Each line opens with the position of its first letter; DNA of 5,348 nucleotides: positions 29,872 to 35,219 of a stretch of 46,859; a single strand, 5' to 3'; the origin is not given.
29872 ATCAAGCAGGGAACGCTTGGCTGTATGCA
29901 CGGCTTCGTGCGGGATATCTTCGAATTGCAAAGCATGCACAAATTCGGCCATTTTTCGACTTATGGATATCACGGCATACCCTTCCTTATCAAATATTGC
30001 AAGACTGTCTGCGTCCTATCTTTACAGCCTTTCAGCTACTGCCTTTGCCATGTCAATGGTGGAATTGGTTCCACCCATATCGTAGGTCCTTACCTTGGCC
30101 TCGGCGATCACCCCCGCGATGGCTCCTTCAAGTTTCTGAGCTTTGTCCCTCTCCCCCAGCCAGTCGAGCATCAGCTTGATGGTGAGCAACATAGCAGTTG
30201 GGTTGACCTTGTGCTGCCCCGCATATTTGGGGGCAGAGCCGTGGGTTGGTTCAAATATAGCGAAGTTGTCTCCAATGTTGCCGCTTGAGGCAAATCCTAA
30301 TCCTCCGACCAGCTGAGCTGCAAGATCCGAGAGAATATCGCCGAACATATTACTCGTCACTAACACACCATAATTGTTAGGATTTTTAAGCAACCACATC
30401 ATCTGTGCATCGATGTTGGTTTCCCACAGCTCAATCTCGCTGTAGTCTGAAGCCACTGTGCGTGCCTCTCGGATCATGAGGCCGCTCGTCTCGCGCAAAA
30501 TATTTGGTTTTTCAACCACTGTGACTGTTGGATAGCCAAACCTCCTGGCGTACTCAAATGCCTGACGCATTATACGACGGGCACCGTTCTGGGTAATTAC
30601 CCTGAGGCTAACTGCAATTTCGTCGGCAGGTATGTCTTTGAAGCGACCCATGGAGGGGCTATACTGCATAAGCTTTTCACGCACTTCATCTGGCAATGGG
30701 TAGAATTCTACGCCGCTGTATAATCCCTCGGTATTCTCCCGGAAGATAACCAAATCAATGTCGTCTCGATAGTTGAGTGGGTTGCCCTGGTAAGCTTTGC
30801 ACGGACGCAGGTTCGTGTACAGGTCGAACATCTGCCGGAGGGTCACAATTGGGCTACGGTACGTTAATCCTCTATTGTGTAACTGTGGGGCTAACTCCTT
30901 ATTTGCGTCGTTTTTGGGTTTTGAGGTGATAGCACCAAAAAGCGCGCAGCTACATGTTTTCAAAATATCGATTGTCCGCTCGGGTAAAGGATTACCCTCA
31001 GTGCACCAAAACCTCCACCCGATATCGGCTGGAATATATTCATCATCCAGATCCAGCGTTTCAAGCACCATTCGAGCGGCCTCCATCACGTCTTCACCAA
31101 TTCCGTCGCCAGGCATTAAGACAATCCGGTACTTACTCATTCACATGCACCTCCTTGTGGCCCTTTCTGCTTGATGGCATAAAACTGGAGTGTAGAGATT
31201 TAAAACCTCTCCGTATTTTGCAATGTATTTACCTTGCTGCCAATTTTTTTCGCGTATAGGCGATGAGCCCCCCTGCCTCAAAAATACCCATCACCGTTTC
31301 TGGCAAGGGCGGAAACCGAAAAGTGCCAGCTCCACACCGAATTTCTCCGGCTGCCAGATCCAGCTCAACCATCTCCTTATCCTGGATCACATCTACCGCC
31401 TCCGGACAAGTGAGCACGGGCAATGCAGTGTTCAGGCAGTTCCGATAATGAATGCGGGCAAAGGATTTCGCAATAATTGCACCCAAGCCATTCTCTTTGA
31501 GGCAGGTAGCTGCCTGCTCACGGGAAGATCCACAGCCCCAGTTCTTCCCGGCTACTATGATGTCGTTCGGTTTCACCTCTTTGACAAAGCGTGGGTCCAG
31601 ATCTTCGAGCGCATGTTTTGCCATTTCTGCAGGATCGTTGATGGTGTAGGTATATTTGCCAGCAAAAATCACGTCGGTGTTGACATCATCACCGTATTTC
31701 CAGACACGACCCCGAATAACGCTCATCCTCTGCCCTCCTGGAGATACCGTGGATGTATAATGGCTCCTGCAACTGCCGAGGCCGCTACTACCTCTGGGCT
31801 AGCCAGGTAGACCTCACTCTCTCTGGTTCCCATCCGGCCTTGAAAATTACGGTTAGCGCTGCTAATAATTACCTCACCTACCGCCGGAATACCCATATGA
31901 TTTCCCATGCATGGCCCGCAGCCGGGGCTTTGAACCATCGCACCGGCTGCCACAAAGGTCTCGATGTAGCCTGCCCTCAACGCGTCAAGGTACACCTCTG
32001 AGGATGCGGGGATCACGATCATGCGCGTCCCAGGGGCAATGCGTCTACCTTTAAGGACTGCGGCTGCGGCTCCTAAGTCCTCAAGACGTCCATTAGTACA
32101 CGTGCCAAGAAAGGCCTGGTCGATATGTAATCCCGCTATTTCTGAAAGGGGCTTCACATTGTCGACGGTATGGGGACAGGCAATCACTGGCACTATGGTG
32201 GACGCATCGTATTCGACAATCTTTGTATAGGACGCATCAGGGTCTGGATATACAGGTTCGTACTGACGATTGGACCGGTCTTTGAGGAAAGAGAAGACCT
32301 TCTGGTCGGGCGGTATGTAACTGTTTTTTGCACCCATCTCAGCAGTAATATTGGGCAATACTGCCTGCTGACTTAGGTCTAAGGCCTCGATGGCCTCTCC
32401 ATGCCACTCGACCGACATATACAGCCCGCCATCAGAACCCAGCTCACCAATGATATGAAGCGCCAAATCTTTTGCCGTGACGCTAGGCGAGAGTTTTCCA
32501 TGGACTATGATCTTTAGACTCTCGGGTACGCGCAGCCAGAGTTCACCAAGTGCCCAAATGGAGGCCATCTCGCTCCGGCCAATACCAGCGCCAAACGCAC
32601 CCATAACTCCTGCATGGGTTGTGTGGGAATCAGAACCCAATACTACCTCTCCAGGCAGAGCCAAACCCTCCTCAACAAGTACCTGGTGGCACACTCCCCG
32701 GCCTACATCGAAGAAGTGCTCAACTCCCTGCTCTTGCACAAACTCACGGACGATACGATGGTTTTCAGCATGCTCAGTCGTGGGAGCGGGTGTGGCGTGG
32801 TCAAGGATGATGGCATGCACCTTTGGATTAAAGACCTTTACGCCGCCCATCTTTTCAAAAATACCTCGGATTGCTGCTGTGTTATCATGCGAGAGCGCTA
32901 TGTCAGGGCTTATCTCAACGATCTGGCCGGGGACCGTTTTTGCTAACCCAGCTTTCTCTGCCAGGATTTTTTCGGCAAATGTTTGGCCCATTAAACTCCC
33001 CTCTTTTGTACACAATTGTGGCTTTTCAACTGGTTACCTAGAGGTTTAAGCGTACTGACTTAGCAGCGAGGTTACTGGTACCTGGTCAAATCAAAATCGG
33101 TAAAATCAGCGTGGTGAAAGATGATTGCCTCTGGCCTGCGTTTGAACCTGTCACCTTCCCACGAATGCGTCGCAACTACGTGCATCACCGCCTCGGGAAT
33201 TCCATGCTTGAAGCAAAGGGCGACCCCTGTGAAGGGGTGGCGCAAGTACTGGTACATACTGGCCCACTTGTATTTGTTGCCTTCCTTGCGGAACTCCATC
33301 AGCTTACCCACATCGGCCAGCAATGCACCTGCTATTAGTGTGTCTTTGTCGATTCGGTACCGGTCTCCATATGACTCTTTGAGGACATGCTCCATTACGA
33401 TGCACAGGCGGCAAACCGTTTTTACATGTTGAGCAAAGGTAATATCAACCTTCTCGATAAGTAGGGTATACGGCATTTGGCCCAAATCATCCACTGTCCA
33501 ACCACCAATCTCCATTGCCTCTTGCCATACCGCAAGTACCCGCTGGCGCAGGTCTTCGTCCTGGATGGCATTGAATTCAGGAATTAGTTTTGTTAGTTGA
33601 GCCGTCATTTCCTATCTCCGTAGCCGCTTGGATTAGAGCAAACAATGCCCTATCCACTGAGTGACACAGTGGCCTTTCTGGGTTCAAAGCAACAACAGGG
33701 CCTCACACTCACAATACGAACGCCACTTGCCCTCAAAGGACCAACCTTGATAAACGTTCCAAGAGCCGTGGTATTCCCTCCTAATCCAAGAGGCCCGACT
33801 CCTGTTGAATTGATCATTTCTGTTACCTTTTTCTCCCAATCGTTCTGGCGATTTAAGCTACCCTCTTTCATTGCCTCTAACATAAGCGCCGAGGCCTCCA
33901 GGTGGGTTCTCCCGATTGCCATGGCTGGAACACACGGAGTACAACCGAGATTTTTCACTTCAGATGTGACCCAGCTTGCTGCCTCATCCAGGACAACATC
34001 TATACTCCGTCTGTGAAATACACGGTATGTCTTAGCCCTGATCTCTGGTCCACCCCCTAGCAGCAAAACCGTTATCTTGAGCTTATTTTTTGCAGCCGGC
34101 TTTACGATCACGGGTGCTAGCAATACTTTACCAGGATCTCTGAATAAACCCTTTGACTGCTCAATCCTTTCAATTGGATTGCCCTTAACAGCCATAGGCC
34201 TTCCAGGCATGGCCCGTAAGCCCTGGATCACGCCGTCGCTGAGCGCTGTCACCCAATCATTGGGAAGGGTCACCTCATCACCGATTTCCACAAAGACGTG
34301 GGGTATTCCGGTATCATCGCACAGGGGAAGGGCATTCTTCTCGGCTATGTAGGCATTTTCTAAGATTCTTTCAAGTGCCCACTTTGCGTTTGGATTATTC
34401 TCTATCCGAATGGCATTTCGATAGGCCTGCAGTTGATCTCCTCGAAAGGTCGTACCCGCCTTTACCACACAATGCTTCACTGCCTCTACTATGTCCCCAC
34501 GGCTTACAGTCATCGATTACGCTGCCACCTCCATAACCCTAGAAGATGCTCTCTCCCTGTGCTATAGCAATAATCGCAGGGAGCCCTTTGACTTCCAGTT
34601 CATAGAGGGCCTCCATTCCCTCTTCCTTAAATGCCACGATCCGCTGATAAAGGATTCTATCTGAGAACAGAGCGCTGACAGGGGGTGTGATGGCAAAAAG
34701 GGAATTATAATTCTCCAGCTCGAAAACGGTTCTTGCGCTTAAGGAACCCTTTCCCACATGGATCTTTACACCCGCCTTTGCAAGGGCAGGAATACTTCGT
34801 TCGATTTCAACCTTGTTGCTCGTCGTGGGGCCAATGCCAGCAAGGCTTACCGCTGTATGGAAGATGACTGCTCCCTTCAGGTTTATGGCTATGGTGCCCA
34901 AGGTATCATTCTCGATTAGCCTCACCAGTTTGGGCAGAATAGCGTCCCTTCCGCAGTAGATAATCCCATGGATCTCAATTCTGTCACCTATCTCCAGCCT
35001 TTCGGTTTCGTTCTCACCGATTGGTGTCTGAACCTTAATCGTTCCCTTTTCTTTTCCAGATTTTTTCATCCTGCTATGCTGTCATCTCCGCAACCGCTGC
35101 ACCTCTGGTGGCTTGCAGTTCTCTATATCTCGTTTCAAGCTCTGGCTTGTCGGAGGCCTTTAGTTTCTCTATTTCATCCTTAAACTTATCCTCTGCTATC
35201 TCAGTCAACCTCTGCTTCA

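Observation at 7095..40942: Seven MmgE/PrpD-family paralogues packed into one ~34 kb locus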

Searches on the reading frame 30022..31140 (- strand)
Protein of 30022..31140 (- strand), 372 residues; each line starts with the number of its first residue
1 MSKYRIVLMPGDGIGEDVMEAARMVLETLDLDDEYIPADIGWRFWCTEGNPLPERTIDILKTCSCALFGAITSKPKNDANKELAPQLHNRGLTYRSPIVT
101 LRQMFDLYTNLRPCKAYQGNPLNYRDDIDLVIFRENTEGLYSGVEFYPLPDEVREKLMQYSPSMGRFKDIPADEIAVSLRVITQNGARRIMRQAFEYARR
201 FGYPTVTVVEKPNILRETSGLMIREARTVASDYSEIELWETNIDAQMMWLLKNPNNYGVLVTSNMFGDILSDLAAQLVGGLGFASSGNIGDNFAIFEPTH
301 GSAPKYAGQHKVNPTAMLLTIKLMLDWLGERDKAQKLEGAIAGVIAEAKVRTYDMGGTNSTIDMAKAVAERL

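Call 5: search_protein_families(library=pfam, proteins=[window:30022-31140:-])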
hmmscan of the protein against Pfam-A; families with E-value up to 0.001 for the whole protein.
window:30022-31140:- (372 aa): 1 family
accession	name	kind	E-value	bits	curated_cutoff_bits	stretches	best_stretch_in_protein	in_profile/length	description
PF00180.25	Iso_dh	-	1.7e-86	291.1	27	1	6-368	2-348/348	Isocitrate/isopropylmalate dehydrogenase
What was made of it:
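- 30022..31140 (-): Beta-decarboxylating dehydrogenase of the isocitrate/homoisocitrate/isopropylmalate family. Pfam Iso_dh E 2e-86 (call 5).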

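Call 43: search_protein_families(library=ncbifam, proteins=[window:30022-31140:-], max_evalue=0.00001)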
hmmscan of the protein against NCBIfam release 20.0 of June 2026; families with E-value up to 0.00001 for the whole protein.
window:30022-31140:- (372 aa): 16 families
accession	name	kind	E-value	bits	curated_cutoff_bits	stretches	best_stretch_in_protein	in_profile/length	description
NF040626.1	AksF2_Meth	equivalog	6.9e-103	344.4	540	2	171-371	129-329/333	homoisocitrate dehydrogenase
TIGR02088.1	LEU3_arch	subfamily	2.9e-93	312.6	409.8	2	172-368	130-323/324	isopropylmalate/isohomocitrate dehydrogenases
NF006529.0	PRK08997.1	equivalog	3.3e-87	292.6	510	1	1-372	1-335/335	isocitrate dehydrogenase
NF040619.1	AksF_Meth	equivalog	3.6e-84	282.8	500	2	172-366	146-341/343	homoisocitrate dehydrogenase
NF002898.0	PRK03437.1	equivalog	4.5e-75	253.1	393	2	159-370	134-343/347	3-isopropylmalate dehydrogenase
NF006673.0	PRK09222.1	equivalog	4.8e-73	246.8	509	2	173-363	137-332/482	NADP-dependent isocitrate dehydrogenase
TIGR00175.1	mito_nad_idh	equivalog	2.1e-72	244.1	432.4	2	175-372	136-334/334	isocitrate dehydrogenase (NAD(+))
TIGR02089.1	TTC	equivalog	5.2e-65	219.6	470.4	2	159-372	138-352/352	tartrate dehydrogenase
TIGR00183.1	prok_nadp_idh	equivalog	4.1e-59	200.5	567.3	2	243-356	282-394/417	isocitrate dehydrogenase (NADP(+))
TIGR02924.1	ICDH_alpha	equivalog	1.4e-58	199.1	561.35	2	175-355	135-314/473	isocitrate dehydrogenase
NF006048.0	PRK08194.1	equivalog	6.5e-57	193.2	501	1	1-372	1-349/352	tartrate dehydrogenase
TIGR00169.1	leuB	equivalog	4.7e-56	190.3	353.2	1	5-371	1-348/349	3-isopropylmalate dehydrogenase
NF005425.0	PRK07006.1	equivalog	3e-53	181.1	490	2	239-356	278-394/416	NADP-dependent isocitrate dehydrogenase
NF040855.1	iso_homocit_dh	equivalog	1.9e-52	178.6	680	2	172-370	125-317/345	isocitrate--homoisocitrate dehydrogenase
NF005610.0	PRK07362.1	equivalog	5.3e-48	163.8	585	2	251-355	347-450/474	NADP-dependent isocitrate dehydrogenase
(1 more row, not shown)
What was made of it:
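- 30022..31140 (-): The best NCBIfam model is AksF2 at 344 bits, below its cut-off of 540; no equivalog is reached (call 43).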

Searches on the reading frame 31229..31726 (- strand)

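Call 6: search_protein_families(library=pfam, proteins=[window:31229-31726:-])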
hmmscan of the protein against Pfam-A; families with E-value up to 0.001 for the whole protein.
window:31229-31726:- (165 aa): 1 family
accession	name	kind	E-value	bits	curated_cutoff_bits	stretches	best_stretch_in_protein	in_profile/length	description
PF00694.25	Aconitase_C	-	1.6e-18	67.8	22.8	1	52-106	72-127/131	Aconitase C-terminal domain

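Call 43: search_protein_families(library=ncbifam, proteins=[window:31229-31726:-], max_evalue=0.00001)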
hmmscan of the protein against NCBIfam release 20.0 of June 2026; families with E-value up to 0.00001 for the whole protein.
window:31229-31726:- (165 aa): 15 families
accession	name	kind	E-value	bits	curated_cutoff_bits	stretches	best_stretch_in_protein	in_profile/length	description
TIGR02087.1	LEUD_arch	subfamily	6.4e-52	175.5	108.95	1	6-161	1-157/157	LeuD/DmdB family oxidoreductase small subunit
TIGR02084.1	leud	equivalog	3.3e-47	160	245.85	1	6-160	1-156/156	3-isopropylmalate dehydratase small subunit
NF040625.1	HacB2_Meth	equivalog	1.5e-46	157.8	230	1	1-158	1-157/161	homoaconitase small subunit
NF010629.0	PRK14023.1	equivalog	2.1e-45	154.5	229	1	7-161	3-157/166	homoaconitate hydratase small subunit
NF040604.2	HacB_Meth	equivalog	2.4e-44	151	230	1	3-160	2-159/159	homoaconitase small subunit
TIGR00139.1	h_aconitase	equivalog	3.5e-25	88.5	529.9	1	12-116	539-644/709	homoaconitase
NF002458.0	PRK01641.1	subfamily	2.8e-19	69.5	167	1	45-138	56-159/202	3-isopropylmalate dehydratase small subunit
NF005558.0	PRK07229.1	equivalog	1.4e-17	63.5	612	1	9-123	476-596/647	aconitate hydratase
TIGR00171.1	leuD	equivalog_domain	1.3e-13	51.2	116.25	1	51-111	67-128/188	3-isopropylmalate dehydratase small subunit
TIGR01342.1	acon_putative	hypoth_equivalog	1.7e-13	49.7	719.15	1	11-121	477-597/655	putative aconitate hydratase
TIGR01341.1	aconitase_1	equivalog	2e-09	35.8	945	1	49-121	744-820/876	aconitate hydratase AcnA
NF009520.0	PRK12881.1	subfamily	2.8e-09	35.3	905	1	42-99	752-808/893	aconitate hydratase AcnA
NF006757.0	PRK09277.1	subfamily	3.3e-09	35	686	1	47-99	752-803/888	aconitate hydratase AcnA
TIGR01340.1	aconitase_mito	equivalog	4.3e-08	32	825.35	1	51-122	620-693/745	aconitate hydratase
TIGR02333.1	2met_isocit_dHY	equivalog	5e-07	28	1419.85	1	52-100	730-778/858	Fe/S-dependent 2-methylisocitrate dehydratase AcnD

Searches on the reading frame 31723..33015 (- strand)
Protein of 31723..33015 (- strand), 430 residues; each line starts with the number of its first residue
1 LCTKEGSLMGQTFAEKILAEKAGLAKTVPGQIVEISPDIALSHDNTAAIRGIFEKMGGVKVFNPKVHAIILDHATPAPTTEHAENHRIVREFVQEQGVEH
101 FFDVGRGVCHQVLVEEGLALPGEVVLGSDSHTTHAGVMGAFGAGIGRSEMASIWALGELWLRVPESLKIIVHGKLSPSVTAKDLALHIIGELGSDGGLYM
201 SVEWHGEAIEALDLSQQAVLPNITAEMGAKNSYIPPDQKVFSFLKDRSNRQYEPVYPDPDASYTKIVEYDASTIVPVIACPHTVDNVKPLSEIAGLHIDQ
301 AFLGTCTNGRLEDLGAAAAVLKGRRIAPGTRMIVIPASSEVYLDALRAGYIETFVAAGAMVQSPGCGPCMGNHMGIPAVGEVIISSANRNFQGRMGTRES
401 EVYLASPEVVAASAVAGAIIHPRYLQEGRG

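Call 6: search_protein_families(library=pfam, proteins=[window:31723-33015:-])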
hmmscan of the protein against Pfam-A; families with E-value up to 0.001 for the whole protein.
window:31723-33015:- (430 aa): 1 family
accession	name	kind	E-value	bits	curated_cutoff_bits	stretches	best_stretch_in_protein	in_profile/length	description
PF00330.25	Aconitase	-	2e-95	320.9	28.7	2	30-292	14-305/463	Aconitase family (aconitate hydratase)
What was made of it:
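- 31229..33015 (-): LeuCD/HacAB/DmdAB-type two-subunit Fe-S dehydratase-isomerase. Pfam Aconitase and Aconitase_C (call 6).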

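Call 27: search_protein_families(library=ncbifam, proteins=[window:31723-33015:-], max_evalue=0.00001)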
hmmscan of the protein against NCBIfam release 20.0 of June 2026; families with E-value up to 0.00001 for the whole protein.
window:31723-33015:- (430 aa): 19 families
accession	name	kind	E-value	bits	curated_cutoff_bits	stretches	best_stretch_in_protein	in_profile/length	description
NF001614.1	PRK00402.1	subfamily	4.5e-162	539.5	385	1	11-423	1-415/415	aconitase/3-isopropylmalate dehydratase large subunit family protein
TIGR01343.1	hacA_fam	subfamily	4.2e-159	529.5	385.7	1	12-423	1-412/412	homoaconitate hydratase family protein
TIGR02086.1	IPMI_arch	subfamily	2e-153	511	410.15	1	11-423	1-410/411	3-isopropylmalate dehydratase/homoaconitate hydratase family large subunit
TIGR02083.1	LEU2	equivalog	1.3e-137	459.2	610.65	1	12-423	2-417/419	3-isopropylmalate dehydratase large subunit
NF040615.1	HacA_Meth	equivalog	5.5e-132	440.4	550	1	12-420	2-416/419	homoaconitase large subunit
NF005558.0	PRK07229.1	equivalog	4.8e-100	336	612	1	9-426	1-416/647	aconitate hydratase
TIGR01342.1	acon_putative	hypoth_equivalog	5.4e-85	285.9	719.15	1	12-430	1-417/655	putative aconitate hydratase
NF009116.0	PRK12466.1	subfamily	1.8e-83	280.7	531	2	35-286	27-299/472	3-isopropylmalate dehydratase large subunit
TIGR00139.1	h_aconitase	equivalog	6.4e-77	259.5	529.9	2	11-249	2-245/709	homoaconitase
NF004016.0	PRK05478.1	subfamily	5.5e-76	256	510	2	11-281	4-292/468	3-isopropylmalate dehydratase large subunit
TIGR00170.1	leuC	equivalog_domain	2.2e-64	217.8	560.25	2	90-278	87-288/466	3-isopropylmalate dehydratase large subunit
NF006690.0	PRK09238.1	equivalog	3.8e-53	180.6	782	2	255-419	649-811/852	bifunctional aconitate hydratase 2/2-methylisocitrate dehydratase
TIGR01340.1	aconitase_mito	equivalog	5.9e-47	160.5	825.35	1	100-419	127-472/745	aconitate hydratase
TIGR00117.1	acnB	equivalog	1.4e-38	132.3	1287.2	2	256-419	649-809/844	bifunctional aconitate hydratase 2/2-methylisocitrate dehydratase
NF008503.0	PRK11413.1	equivalog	4.9e-36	124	641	2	107-292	128-313/753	hydratase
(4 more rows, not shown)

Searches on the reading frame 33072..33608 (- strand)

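Call 6: search_protein_families(library=pfam, proteins=[window:33072-33608:-])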
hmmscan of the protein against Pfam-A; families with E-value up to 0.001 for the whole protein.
window:33072-33608:- (178 aa): 0 families

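Call 26: search_protein_families(library=pfam, proteins=[window:33072-33608:-], max_evalue=0.1)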
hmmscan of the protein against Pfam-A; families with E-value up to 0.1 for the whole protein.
window:33072-33608:- (178 aa): 2 families
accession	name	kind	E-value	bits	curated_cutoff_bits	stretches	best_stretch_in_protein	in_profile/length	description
PF01966.28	HD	-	0.0036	18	22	1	77-168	20-111/116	HD domain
PF09059.15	TyeA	-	0.057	14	21.1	0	4-33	45-73/81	TyeA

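Call 43: search_protein_families(library=ncbifam, proteins=[window:33072-33608:-], max_evalue=0.00001)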
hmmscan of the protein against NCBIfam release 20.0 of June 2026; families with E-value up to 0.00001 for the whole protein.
window:33072-33608:- (178 aa): 1 family
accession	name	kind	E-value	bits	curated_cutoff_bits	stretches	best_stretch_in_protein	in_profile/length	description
TIGR00277.1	HDIG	domain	2.2e-06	27.4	27.6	1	60-148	7-81/84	HDIG domain-containing metalloprotein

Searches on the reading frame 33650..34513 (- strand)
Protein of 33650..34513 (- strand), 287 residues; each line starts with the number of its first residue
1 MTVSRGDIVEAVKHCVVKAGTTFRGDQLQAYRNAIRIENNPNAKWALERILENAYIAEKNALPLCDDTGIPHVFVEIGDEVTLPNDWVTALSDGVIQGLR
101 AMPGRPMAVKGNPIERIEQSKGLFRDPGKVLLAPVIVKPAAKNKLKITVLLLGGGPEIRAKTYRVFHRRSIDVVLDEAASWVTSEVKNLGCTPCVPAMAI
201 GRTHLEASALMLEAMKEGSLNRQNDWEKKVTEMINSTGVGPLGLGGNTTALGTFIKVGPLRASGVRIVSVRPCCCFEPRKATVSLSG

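Call 6: search_protein_families(library=pfam, proteins=[window:33650-34513:-])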
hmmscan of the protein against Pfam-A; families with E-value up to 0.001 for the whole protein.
window:33650-34513:- (287 aa): 1 family
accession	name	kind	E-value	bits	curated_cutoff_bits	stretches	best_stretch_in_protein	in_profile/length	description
PF05681.19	Fumerase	-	1.5e-54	185.6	25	1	10-283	2-269/270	Fumarate hydratase (Fumerase)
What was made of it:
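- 33650..35069 (-): Class I Fe-S fumarase/tartrate-dehydratase-type hydro-lyase, alpha and beta subunits. Pfam Fumerase and Fumerase_C (call 6).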

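Call 43: search_protein_families(library=ncbifam, proteins=[window:33650-34513:-], max_evalue=0.00001)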
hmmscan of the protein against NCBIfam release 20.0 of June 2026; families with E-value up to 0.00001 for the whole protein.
window:33650-34513:- (287 aa): 3 families
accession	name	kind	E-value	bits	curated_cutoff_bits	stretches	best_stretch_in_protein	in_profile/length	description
NF004885.0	PRK06246.1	equivalog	1.7e-36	126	276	1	3-283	4-277/279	fumarate hydratase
TIGR00722.1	ttdA_fumA_fumB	subfamily_domain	3.4e-32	111.7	100.65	1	8-283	1-271/273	hydrolyase, tartrate alpha subunit/fumarate domain protein, Fe-S type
NF006084.0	PRK08230.1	equivalog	2.2e-12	46.6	365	1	9-285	15-287/303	L(+)-tartrate dehydratase subunit alpha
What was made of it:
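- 33650..35069 (-): The ttdA_fumA_fumB domain model is reached at 112 bits (cut-off 101); no equivalog is reached (call 43).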

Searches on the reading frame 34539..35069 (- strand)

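Call 6: search_protein_families(library=pfam, proteins=[window:34539-35069:-])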
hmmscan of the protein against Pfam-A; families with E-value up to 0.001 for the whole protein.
window:34539-35069:- (176 aa): 1 family
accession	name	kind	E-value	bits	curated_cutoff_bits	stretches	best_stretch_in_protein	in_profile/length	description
PF05683.17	Fumerase_C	-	4.6e-20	72.3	22.2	1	6-176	24-202/205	Fumarase C-terminus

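Call 43: search_protein_families(library=ncbifam, proteins=[window:34539-35069:-], max_evalue=0.00001)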
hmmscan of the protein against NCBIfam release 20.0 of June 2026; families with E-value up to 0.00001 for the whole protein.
window:34539-35069:- (176 aa): 6 families
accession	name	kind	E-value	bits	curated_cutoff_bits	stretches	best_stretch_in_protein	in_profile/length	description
NF005310.0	PRK06842.1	equivalog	4.9e-21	75.3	238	1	11-171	3-168/185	Fe-S-containing hydro-lyase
TIGR00723.1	ttdB_fumA_fumB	subfamily_domain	2.5e-19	69.8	145.15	1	22-176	3-167/169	FumA C-terminus/TtdB family hydratase beta subunit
NF006253.0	PRK08395.1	equivalog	1.4e-16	60.7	244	1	10-175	2-162/166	fumarate hydratase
NF006082.0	PRK08228.1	equivalog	1.8e-13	50.4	264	1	13-169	6-171/205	L(+)-tartrate dehydratase subunit beta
NF004708.0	PRK06043.1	equivalog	1.1e-12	47.9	269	1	12-176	4-176/192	fumarate hydratase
NF011920.0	PRK15391.1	subfamily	6.3e-06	24.7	1094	1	27-170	379-528/548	class I fumarate hydratase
